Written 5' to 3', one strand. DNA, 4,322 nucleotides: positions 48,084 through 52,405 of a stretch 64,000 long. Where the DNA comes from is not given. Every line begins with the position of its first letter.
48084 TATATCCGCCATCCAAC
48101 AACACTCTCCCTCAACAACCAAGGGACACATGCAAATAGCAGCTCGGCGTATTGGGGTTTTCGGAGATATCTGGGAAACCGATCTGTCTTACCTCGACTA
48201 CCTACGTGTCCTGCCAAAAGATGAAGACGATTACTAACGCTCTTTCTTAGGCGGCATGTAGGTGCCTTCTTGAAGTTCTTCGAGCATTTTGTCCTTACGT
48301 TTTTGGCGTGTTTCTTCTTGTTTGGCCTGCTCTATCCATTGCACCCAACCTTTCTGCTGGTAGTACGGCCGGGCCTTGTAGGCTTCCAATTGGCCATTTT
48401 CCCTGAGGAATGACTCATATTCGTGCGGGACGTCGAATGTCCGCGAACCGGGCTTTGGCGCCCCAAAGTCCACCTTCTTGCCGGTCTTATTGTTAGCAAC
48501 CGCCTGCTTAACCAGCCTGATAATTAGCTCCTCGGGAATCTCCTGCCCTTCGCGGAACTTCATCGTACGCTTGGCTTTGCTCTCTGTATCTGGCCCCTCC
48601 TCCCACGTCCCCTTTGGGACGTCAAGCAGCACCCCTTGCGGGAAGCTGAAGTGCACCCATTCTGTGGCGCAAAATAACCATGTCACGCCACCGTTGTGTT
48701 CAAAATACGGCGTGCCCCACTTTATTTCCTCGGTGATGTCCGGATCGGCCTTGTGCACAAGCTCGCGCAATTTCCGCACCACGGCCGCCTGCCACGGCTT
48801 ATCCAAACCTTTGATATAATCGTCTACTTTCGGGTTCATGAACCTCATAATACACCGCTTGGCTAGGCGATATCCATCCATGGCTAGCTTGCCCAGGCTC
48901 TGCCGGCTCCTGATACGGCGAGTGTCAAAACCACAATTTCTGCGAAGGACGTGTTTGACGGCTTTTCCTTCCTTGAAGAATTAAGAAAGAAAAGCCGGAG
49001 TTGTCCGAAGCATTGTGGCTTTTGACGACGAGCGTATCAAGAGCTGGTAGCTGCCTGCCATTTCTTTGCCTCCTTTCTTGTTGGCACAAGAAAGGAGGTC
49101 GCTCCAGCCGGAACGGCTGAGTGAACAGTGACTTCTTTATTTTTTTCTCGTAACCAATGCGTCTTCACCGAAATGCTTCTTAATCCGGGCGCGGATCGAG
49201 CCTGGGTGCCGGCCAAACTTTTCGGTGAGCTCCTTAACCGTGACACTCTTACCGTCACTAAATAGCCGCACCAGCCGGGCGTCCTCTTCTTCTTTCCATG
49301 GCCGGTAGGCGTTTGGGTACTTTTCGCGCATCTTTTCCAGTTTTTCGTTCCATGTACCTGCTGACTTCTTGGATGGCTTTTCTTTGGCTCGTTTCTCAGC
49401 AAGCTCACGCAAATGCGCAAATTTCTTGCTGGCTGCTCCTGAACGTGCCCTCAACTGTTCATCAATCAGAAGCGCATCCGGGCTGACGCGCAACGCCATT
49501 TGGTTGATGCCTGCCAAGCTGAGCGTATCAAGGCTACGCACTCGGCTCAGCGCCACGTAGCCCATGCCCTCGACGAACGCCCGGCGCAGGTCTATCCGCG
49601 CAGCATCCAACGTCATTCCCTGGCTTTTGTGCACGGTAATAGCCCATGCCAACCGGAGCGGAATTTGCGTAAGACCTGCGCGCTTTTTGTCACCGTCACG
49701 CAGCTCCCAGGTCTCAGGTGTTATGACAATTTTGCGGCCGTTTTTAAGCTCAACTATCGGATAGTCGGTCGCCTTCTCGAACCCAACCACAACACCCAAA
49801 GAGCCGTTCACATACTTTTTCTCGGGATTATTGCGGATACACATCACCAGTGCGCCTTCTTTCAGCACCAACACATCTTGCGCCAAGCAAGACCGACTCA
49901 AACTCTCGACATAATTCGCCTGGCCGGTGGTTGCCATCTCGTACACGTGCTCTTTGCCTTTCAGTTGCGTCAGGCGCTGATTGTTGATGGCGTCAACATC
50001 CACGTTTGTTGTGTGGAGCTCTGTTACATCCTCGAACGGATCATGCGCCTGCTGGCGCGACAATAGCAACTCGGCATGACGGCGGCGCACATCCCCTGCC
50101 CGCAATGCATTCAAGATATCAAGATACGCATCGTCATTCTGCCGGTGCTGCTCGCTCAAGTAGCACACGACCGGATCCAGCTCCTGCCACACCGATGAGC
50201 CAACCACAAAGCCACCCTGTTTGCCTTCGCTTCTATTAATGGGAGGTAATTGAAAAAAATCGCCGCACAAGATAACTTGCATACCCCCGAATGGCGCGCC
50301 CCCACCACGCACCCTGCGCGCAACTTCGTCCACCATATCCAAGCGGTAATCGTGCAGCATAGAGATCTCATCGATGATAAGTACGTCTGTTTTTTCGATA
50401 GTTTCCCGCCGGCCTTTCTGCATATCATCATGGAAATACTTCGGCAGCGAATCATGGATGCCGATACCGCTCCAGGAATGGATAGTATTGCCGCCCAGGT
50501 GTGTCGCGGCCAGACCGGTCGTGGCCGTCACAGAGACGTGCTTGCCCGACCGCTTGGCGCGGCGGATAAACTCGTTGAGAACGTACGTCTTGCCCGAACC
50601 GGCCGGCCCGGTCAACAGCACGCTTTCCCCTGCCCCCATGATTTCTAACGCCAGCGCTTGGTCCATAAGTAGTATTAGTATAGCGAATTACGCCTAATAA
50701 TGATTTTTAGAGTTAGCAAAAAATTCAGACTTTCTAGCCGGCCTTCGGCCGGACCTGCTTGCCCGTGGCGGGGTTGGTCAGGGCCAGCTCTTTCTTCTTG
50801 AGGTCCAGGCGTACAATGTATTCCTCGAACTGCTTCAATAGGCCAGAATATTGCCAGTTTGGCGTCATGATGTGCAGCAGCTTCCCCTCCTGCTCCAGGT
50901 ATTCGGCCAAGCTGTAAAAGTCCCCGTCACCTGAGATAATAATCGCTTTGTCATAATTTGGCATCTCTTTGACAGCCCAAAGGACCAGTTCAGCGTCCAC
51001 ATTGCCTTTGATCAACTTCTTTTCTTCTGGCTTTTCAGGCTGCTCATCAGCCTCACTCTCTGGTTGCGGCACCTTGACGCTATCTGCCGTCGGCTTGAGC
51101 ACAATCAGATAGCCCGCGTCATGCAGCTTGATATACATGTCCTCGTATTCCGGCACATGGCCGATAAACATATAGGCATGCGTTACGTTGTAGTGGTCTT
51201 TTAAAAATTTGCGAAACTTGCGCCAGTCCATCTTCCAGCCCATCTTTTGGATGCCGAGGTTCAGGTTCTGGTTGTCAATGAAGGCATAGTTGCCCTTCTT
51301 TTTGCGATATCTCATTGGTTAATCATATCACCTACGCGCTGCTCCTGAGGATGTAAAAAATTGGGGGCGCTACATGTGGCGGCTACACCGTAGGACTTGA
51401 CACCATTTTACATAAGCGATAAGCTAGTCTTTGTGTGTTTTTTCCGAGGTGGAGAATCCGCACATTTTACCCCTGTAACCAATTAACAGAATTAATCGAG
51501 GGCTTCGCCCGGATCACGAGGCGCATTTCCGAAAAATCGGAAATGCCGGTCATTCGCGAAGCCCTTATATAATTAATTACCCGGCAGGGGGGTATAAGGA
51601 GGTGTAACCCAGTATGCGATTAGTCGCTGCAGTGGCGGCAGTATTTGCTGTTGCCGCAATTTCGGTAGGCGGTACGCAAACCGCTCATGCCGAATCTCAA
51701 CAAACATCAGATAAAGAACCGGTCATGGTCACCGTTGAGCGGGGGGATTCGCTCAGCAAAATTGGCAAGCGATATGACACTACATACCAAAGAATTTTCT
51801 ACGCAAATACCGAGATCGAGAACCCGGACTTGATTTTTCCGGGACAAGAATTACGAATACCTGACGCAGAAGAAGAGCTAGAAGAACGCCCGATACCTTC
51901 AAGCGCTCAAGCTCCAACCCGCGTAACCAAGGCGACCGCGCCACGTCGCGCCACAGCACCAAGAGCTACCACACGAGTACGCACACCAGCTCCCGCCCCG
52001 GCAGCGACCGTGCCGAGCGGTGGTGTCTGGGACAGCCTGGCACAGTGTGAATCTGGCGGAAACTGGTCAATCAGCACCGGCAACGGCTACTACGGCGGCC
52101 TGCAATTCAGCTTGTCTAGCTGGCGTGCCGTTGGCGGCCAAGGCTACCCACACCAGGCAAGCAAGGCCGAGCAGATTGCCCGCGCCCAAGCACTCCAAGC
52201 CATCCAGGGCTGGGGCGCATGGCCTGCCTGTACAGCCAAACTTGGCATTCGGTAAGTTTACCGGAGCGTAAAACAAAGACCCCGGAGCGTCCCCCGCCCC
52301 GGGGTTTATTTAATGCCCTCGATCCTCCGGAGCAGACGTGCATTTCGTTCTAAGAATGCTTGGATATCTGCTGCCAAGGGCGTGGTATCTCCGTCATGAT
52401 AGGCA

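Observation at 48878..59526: Family of ~238-nt highly structured intergenic repeats with extensive helix covariation (four copies within 11 kb)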

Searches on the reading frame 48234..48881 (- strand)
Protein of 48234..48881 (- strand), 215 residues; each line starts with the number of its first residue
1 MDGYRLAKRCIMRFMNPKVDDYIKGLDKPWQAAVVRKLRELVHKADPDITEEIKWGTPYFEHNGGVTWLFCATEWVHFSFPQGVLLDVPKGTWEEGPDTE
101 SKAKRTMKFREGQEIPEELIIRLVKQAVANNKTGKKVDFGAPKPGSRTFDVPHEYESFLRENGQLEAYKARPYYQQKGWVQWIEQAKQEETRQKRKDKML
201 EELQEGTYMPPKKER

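Call 15: search_protein_families(library=pfam, proteins=[window:48234-48881:-])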
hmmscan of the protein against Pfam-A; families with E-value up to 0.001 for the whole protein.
window:48234-48881:- (215 aa): 3 families
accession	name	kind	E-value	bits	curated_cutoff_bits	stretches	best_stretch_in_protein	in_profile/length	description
PF08818.16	DUF1801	-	1.3e-19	70.8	27.2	1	33-128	3-85/85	Domain of unknown function (DU1801)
PF13376.11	OmdA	-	3.4e-14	53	25.6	1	148-206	1-60/60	Bacteriocin-protection, YdeI or OmpD-Associated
PF18899.5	DUF5655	-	0.00067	20.1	24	0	19-79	1-60/109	Domain of unknown function (DUF5655)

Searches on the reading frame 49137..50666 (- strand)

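Call 15: search_protein_families(library=pfam, proteins=[window:49137-50666:-])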
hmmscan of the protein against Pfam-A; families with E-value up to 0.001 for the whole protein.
window:49137-50666:- (509 aa): 11 families
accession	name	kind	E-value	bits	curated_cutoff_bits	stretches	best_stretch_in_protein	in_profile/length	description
PF05970.20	PIF1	-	1e-34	120.5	25.9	1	10-179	19-192/223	PIF1-like helicase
PF13604.12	AAA_30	-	2.5e-19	70.2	27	1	5-199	8-178/191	AAA domain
PF13245.12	AAA_19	-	6.7e-15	55.9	25.1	1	12-143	10-132/134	AAA domain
PF13401.12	AAA_22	-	2.2e-08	34.9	27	1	15-135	7-122/130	AAA domain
PF21530.3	Pif1_2B_dom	-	3.9e-08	33.3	23.9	1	252-296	2-47/47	DNA helicase Pif1, 2B domain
PF13191.12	AAA_16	-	9.1e-06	26.7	32.6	1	11-44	22-55/167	AAA ATPase domain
PF01443.25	Viral_helicase1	-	2.4e-05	24.7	21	0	18-106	3-73/228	Viral superfamily 1 RNA helicase core domain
PF00270.35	DEAD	-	8.4e-05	22.8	26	0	2-53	3-58/167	DEAD/DEAH box helicase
PF13173.12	AAA_14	-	0.00063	20.2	27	0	15-107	4-77/129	AAA domain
PF00004.35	AAA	-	0.00096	20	21.2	0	16-108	1-73/131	ATPase family associated with various cellular activities (AAA)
PF18335.7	SH3_13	-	0.00098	19.3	41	0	268-302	26-60/65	ATP-dependent RecD-like DNA helicase SH3 domain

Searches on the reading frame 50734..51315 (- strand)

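Call 15: search_protein_families(library=pfam, proteins=[window:50734-51315:-])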
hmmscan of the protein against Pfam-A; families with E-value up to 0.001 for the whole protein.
window:50734-51315:- (193 aa): 1 family
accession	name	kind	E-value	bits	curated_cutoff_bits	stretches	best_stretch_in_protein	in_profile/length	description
PF01936.24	NYN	-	2.2e-13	51.4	24.2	1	12-151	5-124/145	NYN domain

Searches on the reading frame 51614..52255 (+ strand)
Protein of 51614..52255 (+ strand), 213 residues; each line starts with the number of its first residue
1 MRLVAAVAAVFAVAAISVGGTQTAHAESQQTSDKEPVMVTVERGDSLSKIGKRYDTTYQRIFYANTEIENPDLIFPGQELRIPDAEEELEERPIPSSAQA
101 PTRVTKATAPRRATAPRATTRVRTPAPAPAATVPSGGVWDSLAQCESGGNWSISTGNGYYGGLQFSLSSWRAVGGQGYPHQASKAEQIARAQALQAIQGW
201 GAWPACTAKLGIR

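Call 74: search_protein_families(library=pfam, proteins=[window:51614-52255:+], max_evalue=0.01)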
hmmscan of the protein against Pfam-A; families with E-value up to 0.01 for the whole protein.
window:51614-52255:+ (213 aa): 3 families
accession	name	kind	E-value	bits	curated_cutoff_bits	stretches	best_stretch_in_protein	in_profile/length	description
PF06737.19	Transglycosylas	-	8.1e-30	103.7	27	1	138-206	6-77/77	Transglycosylase-like domain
PF01476.26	LysM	-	4.4e-13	49.4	20.9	1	40-83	2-43/43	LysM domain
PF23473.1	LysM3_LYK4_5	-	0.00081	19.9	29.3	1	41-76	7-40/48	LYK4/5 LysM3 domain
